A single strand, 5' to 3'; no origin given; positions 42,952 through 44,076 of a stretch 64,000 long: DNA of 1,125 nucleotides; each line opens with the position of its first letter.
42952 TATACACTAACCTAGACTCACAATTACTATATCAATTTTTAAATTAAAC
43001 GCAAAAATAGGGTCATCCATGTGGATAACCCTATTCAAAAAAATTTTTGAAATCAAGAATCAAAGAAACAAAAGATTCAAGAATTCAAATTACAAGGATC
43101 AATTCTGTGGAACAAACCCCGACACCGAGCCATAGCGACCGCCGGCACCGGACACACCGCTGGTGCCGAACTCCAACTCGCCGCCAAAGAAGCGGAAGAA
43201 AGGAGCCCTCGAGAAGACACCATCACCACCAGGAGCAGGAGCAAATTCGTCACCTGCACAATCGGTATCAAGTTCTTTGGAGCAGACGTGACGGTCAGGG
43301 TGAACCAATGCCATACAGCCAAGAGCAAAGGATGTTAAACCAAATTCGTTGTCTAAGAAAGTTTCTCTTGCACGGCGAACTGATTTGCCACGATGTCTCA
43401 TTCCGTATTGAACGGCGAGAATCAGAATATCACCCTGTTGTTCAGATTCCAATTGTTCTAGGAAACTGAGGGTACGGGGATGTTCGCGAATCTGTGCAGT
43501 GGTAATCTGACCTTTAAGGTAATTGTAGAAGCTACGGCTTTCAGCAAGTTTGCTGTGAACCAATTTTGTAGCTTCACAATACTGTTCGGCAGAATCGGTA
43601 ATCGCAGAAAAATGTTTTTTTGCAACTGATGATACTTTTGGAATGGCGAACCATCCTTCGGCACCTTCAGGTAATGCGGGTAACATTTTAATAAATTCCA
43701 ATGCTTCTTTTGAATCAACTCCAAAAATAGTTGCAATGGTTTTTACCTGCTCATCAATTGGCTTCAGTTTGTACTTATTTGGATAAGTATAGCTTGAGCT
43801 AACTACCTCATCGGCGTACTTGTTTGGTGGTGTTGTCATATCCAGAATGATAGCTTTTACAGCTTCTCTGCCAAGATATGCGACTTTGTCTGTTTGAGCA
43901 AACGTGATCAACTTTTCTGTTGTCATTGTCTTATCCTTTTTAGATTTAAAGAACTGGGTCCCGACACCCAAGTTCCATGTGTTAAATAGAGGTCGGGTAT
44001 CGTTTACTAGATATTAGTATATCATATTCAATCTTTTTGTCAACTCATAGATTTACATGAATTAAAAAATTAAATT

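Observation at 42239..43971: Decayed diversity-generating retroelement: VR-bearing target gene, hairpin, TR-like copy and only the tail of the reverse transcriptase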

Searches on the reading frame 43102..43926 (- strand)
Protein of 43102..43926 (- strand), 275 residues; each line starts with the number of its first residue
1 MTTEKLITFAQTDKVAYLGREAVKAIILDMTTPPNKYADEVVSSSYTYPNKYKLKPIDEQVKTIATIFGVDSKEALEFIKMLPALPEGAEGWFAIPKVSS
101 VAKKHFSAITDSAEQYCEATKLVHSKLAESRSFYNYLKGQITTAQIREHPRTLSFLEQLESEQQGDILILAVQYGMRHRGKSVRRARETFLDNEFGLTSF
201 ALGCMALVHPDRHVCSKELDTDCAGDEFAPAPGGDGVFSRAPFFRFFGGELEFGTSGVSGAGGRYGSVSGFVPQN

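Call 6: search_protein_families(library=pfam, proteins=[window:43102-43926:-], max_evalue=10)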
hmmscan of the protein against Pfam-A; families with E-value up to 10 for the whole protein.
window:43102-43926:- (275 aa): 0 families

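Call 7: search_protein_families(library=ncbifam, proteins=[window:43102-43926:-], max_evalue=10)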
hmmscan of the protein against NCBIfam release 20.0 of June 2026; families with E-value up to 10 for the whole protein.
window:43102-43926:- (275 aa): 1 family
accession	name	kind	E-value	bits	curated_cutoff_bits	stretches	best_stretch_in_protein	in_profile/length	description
NF011597.0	PRK15022.1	equivalog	0.079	12.8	154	1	107-171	71-135/167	non-heme ferritin-like protein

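Call 11: find_homologous_proteins(query=window:43102-43926:-, max_evalue=0.001)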
Query window:43102-43926:- (275 aa): 619 proteins with E <= 0.001 among 2496 candidates; the best 120 are listed.
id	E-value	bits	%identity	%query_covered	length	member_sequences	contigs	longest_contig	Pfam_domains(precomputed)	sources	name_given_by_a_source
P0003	3.9e-181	618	100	100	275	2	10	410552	-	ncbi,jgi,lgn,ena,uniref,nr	ncbi:MAG: hypothetical protein UR25_C0004G0086 [Candidatus Nomurabacteria bacterium GW2011_GWE1_32_2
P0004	5.4e-135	467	73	100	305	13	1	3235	-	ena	-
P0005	1.3e-133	462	71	100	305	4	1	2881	-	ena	-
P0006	7.4e-133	460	72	100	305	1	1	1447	-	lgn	-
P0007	4.2e-132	457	72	100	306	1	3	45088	-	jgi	jgi:hypothetical protein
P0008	1.9e-130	452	71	100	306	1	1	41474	-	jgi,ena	-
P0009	1.6e-128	446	70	100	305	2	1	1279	-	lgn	-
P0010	1.8e-128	445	70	100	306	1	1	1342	-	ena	-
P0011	2.2e-124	432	68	100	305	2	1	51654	-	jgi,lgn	-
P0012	4.4e-122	424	66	100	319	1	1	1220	-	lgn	-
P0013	2.1e-121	422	66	100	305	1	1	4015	-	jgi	-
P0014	1.8e-120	419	68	100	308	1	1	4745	-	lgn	-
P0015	4.9e-120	418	66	100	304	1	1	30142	-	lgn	-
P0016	6.7e-119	414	66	99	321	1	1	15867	-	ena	-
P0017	6.7e-118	411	65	100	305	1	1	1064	-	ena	-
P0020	7.4e-114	397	65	100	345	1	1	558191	-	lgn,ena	-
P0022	5.9e-112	391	64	100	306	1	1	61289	-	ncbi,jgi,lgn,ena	ncbi:MAG: hypothetical protein WCW04_03135 [Candidatus Paceibacterota bacterium]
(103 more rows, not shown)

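Call 13: find_encoding_contigs(protein=P0008, flank=8000, max_places=3)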
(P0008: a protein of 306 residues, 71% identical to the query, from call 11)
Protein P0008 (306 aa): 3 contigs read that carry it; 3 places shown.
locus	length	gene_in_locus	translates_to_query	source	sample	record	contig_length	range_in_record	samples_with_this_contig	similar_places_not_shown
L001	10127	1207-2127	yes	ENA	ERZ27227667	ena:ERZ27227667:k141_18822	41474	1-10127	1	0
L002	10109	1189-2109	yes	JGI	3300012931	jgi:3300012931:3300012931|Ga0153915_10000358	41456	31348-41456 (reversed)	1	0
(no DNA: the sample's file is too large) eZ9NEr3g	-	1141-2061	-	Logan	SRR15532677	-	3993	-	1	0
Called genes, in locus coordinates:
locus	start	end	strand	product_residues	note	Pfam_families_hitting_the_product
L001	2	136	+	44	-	?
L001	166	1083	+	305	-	-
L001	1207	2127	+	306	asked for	-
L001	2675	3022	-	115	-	PF22296:bAvd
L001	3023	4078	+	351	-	PF00078:RVT_1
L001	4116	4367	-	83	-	-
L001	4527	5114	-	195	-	PF13023:HD_3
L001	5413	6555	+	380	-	-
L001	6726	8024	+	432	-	PF02195:ParB_N (weak), PF01555:N6_N4_Mtase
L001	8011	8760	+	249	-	PF01170:UPF0020 (faint), PF01555:N6_N4_Mtase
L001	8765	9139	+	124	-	-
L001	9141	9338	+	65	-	-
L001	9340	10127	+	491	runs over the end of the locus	-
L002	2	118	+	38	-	?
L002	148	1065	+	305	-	-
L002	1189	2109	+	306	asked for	-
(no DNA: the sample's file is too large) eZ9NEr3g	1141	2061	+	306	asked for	-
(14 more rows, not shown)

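Call 19: find_related_loci(query=window:43102-43926:-, collection=genome_contigs, flank=5000)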
Query window:43102-43926:- (275 aa) in genome_contigs; peptide patterns used: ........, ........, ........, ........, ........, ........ (x = any residue, [..] = any of these).
250 stretches matched a pattern; 3 encode a relative of the query (tblastn E <= 1e-3); 2 distinct loci.
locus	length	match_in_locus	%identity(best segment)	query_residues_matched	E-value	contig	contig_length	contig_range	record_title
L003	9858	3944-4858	72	1-275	3e-140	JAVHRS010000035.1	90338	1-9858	MAG: Candidatus Paceibacterota bacterium isolate WB02no20_34_35 NODE_24_length_90338_cov_20.401438, whole genome shotgun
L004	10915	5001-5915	71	1-275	9e-137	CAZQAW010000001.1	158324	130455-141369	MAG TPA_asm: uncultured Candidatus Saccharibacteria bacterium isolate SRP286056_co1_162 genome assembly, contig: NODE_57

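Call 21: find_related_loci(query=A1, collection=metagenome_contigs, flank=5000)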
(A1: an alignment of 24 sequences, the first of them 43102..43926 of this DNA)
Query A1 (275 aa) in metagenome_contigs; peptide patterns used: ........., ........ (x = any residue, [..] = any of these).
196 stretches matched a pattern; 29 encode a relative of the query (tblastn E <= 1e-3); 29 distinct loci.
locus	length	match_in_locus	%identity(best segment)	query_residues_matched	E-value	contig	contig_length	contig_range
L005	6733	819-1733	71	1-275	1e-138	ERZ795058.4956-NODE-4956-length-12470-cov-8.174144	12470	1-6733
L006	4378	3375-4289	71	1-275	6e-141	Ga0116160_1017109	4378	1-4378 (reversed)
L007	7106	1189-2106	71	1-275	7e-136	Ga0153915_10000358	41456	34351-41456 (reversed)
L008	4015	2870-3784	66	1-275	2e-130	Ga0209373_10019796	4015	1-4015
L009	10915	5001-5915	64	1-274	4e-117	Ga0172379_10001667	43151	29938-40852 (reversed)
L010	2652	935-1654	75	34-275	8e-122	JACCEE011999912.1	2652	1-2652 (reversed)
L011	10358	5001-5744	69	27-275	4e-116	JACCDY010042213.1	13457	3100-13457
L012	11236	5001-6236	72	35-275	2e-115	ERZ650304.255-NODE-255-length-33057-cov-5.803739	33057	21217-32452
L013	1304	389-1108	72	35-275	6e-125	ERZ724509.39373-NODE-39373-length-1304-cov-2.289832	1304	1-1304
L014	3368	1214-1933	71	35-275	4e-115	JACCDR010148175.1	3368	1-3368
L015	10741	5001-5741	68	27-275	2e-112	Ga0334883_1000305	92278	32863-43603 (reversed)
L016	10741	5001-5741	68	27-275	2e-112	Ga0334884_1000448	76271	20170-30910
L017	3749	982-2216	71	35-275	3e-113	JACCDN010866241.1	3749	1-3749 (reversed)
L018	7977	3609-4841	72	35-275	1e-111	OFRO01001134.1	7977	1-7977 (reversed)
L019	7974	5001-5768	67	20-274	2e-111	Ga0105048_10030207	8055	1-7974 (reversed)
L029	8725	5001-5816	40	3-274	3e-67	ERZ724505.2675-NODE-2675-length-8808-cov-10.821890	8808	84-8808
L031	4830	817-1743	36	5-274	1e-48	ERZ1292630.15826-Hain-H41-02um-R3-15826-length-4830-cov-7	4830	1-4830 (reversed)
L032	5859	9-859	64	156-275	4e-43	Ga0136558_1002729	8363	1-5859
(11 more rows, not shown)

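Call 29: find_encoding_contigs(protein=P0003, flank=3000, max_places=10)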
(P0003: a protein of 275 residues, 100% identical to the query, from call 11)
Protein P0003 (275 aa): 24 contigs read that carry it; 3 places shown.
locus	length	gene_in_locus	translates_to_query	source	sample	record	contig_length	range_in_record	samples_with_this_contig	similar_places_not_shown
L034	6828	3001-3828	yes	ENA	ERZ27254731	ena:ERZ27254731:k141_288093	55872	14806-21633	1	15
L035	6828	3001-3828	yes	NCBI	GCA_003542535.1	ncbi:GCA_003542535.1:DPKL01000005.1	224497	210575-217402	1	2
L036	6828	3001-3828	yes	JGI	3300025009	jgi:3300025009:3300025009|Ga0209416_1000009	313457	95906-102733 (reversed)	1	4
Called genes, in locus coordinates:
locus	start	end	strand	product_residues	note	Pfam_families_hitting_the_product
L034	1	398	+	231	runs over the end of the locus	PF22935:RM44_endonuclase, PF14622:Ribonucleas_3_3, PF00636:Ribonuclease_3, PF00035:dsrm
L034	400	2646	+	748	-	PF02463:SMC_N, PF13175:AAA_15 (weak), PF13476:AAA_23, PF13304:AAA_21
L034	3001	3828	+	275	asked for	-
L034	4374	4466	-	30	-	-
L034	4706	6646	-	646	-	PF00768:Peptidase_S11, PF13354:Beta-lactamase2 (weak), PF09587:PGA_cap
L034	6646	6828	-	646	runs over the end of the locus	PF08206:OB_RNB (faint), PF17849:OB_Dis3, PF17876:CSD2, PF00773:RNB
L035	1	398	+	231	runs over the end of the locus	PF22935:RM44_endonuclase, PF14622:Ribonucleas_3_3, PF00636:Ribonuclease_3, PF00035:dsrm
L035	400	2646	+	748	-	PF02463:SMC_N, PF13175:AAA_15 (weak), PF13476:AAA_23, PF13304:AAA_21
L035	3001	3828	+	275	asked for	-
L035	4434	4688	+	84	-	-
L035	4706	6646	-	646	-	PF00768:Peptidase_S11, PF13354:Beta-lactamase2 (weak), PF09587:PGA_cap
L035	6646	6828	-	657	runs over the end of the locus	PF08206:OB_RNB (faint), PF17849:OB_Dis3, PF17876:CSD2, PF00773:RNB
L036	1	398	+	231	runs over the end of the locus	PF22935:RM44_endonuclase, PF14622:Ribonucleas_3_3, PF00636:Ribonuclease_3, PF00035:dsrm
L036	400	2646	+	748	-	PF02463:SMC_N, PF13175:AAA_15 (weak), PF13476:AAA_23, PF13304:AAA_21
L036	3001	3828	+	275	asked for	-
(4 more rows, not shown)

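Call 30: list_cluster_members(proteins=[P0003, P0001])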
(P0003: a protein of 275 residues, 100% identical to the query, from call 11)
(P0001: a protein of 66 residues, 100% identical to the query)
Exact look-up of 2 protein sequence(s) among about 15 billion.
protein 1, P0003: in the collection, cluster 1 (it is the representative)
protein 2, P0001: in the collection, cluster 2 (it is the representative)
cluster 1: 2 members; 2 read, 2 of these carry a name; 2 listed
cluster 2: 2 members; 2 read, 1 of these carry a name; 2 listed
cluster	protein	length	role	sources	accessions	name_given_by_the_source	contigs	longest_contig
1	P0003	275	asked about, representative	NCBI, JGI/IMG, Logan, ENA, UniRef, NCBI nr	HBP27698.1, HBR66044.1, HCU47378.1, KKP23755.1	MAG: hypothetical protein UR25_C0004G0086 [Candidatus Nomurabacteria bacterium ... | Uncharacterized protein n=1 Tax=Candidatus Nomurabacteria bacterium GW2011_GWF1_31_48 ... | MAG: hypothetical protein UR10_C0004G0086 [Candidatus Nomurabacteria bacterium ...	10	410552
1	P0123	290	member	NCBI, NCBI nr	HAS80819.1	TPA: hypothetical protein DCS02_02195 [Candidatus Nomurabacteria bacterium] | hypothetical protein [Candidatus Nomurabacteria bacterium]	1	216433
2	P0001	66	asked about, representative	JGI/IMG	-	-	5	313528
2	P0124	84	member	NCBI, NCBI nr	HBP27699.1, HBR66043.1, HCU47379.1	TPA: hypothetical protein DD445_02840 [Candidatus Nomurabacteria bacterium] | hypothetical protein [Candidatus Nomurabacteria bacterium]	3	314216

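Call 43: predict_structure(alignment_id=A1)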
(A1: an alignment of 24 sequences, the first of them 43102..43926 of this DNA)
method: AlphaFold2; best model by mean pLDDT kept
length: 275 residues; sequences in the alignment: 24
mean_pLDDT: 47.2   pTM: 0.46
mean pLDDT of the five models: 47.2, 47.1, 39.5, 39.1, 36.6
residues with pLDDT >= 90: 13; 70-90: 56; 50-70: 22; < 50: 184
segments of 3 or more residues with pLDDT < 50: 1-53, 128-155, 173-275
pLDDT, mean of each block of 10 residues (from residue 1): 30 29 29 34 32 66 86 90 66 77 89 75 60 27 31 50 79 40 35 38 37 33 25 30 35 35 27 24
secondary structure, 60 per line:
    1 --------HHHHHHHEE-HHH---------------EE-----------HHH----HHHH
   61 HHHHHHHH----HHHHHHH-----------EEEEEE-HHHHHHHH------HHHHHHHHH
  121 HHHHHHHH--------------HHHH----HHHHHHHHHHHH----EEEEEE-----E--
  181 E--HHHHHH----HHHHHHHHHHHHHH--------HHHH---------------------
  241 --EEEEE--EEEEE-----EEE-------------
elements in order: H9-15 H57-68 H73-79 E91-96 H98-105 H112-128 H143-146 H151-162 E167-172 H184-189 H194-207 H216-219 E243-247 E250-254 E260-262

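Call 53: search_protein_representatives(alignment_id=A1)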
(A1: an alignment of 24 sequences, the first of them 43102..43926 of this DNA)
Query: 24 sequences, 305 profile positions. Proteins with E-value up to 0.001 (for the whole library): 1776; up to 1e-10: 1365; up to 1e-30: 642. The best 150 are listed.
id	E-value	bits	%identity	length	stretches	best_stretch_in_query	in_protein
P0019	6.4e-136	468.7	-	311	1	30-305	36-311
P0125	3.2e-118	410.6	-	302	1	5-305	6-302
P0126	2.2e-98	345.4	-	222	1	128-305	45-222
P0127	2.6e-96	338.6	-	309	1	2-304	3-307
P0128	6.4e-96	337.3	-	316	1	17-302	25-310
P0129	1.9e-91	322.6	-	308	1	55-304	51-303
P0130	1.0e-88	313.6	-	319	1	60-304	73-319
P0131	1.5e-88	313.1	-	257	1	61-302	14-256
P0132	7.2e-87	307.6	-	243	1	63-302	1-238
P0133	9.6e-86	303.9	-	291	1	5-304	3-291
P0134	1.8e-85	303.0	-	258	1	70-304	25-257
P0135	3.5e-85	302.0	-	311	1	6-304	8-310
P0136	1.4e-83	296.8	-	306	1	2-302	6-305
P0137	2.3e-83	296.1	-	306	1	2-303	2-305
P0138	8.3e-83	294.3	-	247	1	65-304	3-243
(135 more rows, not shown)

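Call 64: find_homologous_proteins(query=L018:5234-6286:+, max_evalue=1e-30)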
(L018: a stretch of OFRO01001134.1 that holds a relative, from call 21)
Query L018:5234-6286:+ (351 aa): 7496 proteins with E <= 1e-30 among 8000 candidates; the best 120 are listed.
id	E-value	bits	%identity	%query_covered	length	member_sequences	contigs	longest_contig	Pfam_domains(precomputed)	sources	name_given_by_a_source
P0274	2.7e-214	729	93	100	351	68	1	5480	PF00078.33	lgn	-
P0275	1.4e-213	726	92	100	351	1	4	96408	PF00078.33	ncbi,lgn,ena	-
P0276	9.7e-205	697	89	100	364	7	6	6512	PF00078.33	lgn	-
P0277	6.9e-189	645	81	100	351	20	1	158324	PF00078.33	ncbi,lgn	-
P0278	9.3e-185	632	80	100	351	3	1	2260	PF00078.33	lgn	-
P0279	3.6e-179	613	77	100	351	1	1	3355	PF00078.33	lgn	-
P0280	7.9e-174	596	75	100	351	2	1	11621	PF00078.33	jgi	jgi:RNA-directed DNA polymerase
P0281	3.3e-173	594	74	100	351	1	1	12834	PF00078.33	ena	-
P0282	9.7e-173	592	74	100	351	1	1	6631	PF00078.33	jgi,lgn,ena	-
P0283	6.4e-172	589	75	100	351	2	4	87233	PF00078.33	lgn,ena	-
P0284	4.5e-171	587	74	100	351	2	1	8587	PF00078.33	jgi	-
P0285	1.2e-165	569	70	100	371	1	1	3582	PF00078.33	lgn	-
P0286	3.3e-165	567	71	99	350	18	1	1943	PF00078.33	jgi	jgi:retron-type reverse transcriptase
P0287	1.2e-164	566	71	99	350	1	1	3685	PF00078.33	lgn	-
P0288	1.5e-164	565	70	100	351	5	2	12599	PF00078.33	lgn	-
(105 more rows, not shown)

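Call 65: predict_structure(alignment_id=A3)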
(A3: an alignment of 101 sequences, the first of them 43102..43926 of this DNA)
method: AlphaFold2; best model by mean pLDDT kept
length: 275 residues; sequences in the alignment: 101
mean_pLDDT: 94.5   pTM: 0.88
mean pLDDT of the five models: 94.5, 94.1, 94.1, 93.7, 93.5
residues with pLDDT >= 90: 232; 70-90: 36; 50-70: 7; < 50: 0
segments of 3 or more residues with pLDDT < 50: none
pLDDT, mean of each block of 10 residues (from residue 1): 72 82 77 86 98 98 99 98 97 98 98 98 98 98 97 97 98 98 98 98 99 97 98 82 98 98 98 88
secondary structure, 60 per line:
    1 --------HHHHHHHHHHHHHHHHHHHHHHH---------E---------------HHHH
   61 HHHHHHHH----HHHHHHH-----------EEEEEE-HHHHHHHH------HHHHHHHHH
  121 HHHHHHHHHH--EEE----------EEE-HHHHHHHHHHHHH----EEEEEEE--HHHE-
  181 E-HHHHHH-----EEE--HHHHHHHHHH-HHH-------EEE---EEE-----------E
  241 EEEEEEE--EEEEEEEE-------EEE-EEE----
elements in order: H9-31 H57-68 H73-79 E91-96 H98-105 H112-130 E133-135 E146-148 H150-162 E167-173 H183-188 E194-196 H199-208 E220-222 E226-228 E240-247 E250-257 E265-267 E269-271

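Call 68: fold_search(model_id=the predicted structure, library=pdb)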
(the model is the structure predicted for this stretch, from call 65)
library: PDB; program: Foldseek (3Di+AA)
matches with E <= 10: 62; with E <= 0.001: 0
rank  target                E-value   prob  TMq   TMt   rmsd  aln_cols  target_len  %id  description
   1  2q17_D                2.4e+00  0.07  0.12  0.11   6.1        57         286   10  Formylglycine Generating Enzyme from Streptomyces coelicolor (released 2008-04-01)
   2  2q17_E                2.9e+00  0.06  0.12  0.11   6.7        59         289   10  Formylglycine Generating Enzyme from Streptomyces coelicolor (released 2008-04-01)
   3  5aoh_A                3.1e+00  0.10  0.15  0.15   3.5        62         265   10  Crystal Structure of CarF (released 2017-01-25)
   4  6muj_E                3.2e+00  0.04  0.13  0.12   8.0        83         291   11  Formylglycine generating enzyme bound to copper (released 2019-02-27)
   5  2q17_C                3.5e+00  0.05  0.12  0.11   6.3        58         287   10  Formylglycine Generating Enzyme from Streptomyces coelicolor (released 2008-04-01)
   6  6muj_A                3.7e+00  0.04  0.13  0.12   7.6        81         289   11  Formylglycine generating enzyme bound to copper (released 2019-02-27)
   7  1v7p_B                3.9e+00  0.06  0.10  0.21   3.1        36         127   11  Structure of EMS16-alpha2-I domain complex (released 2004-09-07)
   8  3fv5_B                4.1e+00  0.01  0.07  0.10  11.0        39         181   23  Crystal Structure of E. coli Topoisomerase IV co-complexed with inhibitor (released 2010-01-26)
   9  4nhe_B                4.1e+00  0.01  0.12  0.10  13.8       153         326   11  The crystal structure of oxidoreductase (Gfo/Idh/MocA family) from Streptococcus pneumoniae TIGR4 in complex with NADP (released 2013-11-27)
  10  8oks_B                4.4e+00  0.08  0.23  0.48   4.7       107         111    9  Crystal structure of Bdellovibrio bacteriovorus Bd2740 C-terminal domain (released 2023-10-25)
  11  3fv5_A                4.4e+00  0.01  0.07  0.10  11.0        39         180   23  Crystal Structure of E. coli Topoisomerase IV co-complexed with inhibitor (released 2010-01-26)
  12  5hha_B                5.0e+00  0.04  0.11  0.11   5.9        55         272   16  Structure of PvdO from Pseudomonas aeruginosa (released 2017-01-18)
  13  5c8o                  5.0e+00  0.02  0.07  0.13   8.7        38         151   10  Crystal structure of MoCVNH3 variant (Mo0v) (released 2015-08-12)
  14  4nhe_A                5.0e+00  0.01  0.10  0.09  14.1       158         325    7  The crystal structure of oxidoreductase (Gfo/Idh/MocA family) from Streptococcus pneumoniae TIGR4 in complex with NADP (released 2013-11-27)
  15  4i86_A                5.3e+00  0.01  0.08  0.17  12.0        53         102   15  Crystal structure of PilZ domain of CeSA from cellulose synthesizing bacterium (released 2013-04-03)
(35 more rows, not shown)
